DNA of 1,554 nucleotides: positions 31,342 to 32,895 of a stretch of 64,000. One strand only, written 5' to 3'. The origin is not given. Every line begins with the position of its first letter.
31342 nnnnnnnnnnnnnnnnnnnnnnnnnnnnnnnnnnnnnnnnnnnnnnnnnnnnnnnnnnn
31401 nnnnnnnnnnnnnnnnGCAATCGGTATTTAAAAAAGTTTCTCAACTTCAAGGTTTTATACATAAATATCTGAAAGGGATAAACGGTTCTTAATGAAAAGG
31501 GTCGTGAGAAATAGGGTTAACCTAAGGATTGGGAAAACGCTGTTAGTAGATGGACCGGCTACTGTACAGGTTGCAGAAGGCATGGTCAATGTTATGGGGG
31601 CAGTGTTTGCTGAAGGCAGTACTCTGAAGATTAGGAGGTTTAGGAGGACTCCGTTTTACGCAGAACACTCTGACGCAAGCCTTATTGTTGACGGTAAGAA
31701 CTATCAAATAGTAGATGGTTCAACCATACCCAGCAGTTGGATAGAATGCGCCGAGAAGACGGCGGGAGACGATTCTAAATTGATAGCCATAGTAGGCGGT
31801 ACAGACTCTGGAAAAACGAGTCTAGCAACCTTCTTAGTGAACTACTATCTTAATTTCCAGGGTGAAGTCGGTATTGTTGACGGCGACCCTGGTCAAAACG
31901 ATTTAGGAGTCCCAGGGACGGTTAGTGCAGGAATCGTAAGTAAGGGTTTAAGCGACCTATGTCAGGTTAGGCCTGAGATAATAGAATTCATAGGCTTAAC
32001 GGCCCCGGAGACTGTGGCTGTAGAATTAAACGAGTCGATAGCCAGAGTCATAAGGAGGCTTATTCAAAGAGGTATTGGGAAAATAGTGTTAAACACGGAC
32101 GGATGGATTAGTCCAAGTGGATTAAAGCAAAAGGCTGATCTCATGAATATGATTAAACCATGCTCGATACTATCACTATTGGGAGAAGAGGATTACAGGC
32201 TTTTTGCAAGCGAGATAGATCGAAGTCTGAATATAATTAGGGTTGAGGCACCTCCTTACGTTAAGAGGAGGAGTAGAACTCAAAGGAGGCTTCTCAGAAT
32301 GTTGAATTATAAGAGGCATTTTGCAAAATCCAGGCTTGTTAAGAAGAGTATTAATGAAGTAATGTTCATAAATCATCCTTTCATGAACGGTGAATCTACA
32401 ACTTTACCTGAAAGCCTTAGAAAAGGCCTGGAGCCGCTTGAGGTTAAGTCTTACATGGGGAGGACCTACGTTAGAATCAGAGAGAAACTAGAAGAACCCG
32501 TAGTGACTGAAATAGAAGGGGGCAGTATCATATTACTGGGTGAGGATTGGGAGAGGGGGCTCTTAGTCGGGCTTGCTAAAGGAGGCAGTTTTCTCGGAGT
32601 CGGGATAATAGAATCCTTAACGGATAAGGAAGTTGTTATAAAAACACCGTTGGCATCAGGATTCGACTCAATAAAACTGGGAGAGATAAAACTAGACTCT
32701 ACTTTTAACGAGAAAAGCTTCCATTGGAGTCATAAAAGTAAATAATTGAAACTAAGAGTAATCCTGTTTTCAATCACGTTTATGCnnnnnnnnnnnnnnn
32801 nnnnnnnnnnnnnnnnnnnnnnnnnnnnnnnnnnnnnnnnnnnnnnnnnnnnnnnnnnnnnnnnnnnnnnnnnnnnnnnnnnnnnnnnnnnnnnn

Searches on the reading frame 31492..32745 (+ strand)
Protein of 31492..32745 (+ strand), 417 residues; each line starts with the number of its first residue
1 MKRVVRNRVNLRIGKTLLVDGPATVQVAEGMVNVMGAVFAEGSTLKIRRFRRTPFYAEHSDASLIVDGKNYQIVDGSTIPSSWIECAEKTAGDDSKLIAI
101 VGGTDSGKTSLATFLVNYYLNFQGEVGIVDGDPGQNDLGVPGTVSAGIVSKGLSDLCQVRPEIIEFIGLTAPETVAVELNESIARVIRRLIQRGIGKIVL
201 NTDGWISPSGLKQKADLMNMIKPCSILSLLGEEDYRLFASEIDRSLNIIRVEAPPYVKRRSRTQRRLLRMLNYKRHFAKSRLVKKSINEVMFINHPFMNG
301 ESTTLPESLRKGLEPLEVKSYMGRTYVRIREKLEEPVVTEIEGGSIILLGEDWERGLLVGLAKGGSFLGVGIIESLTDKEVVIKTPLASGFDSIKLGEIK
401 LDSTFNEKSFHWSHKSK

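Call 9: search_protein_families(library=pfam, proteins=[window:31492-32745:+])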
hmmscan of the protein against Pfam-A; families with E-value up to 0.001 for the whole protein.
window:31492-32745:+ (417 aa): 1 family
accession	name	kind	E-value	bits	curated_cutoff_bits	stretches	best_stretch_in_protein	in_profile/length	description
PF16575.11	CLP1_P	-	6.7e-34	117.8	26.6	1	102-278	1-187/188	mRNA cleavage and polyadenylation factor CLP1 P-loop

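Call 68: search_protein_families(library=ncbifam, proteins=[window:31492-32745:+], max_evalue=0.00001)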
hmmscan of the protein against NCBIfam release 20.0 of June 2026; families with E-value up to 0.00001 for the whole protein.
window:31492-32745:+ (417 aa): 0 families
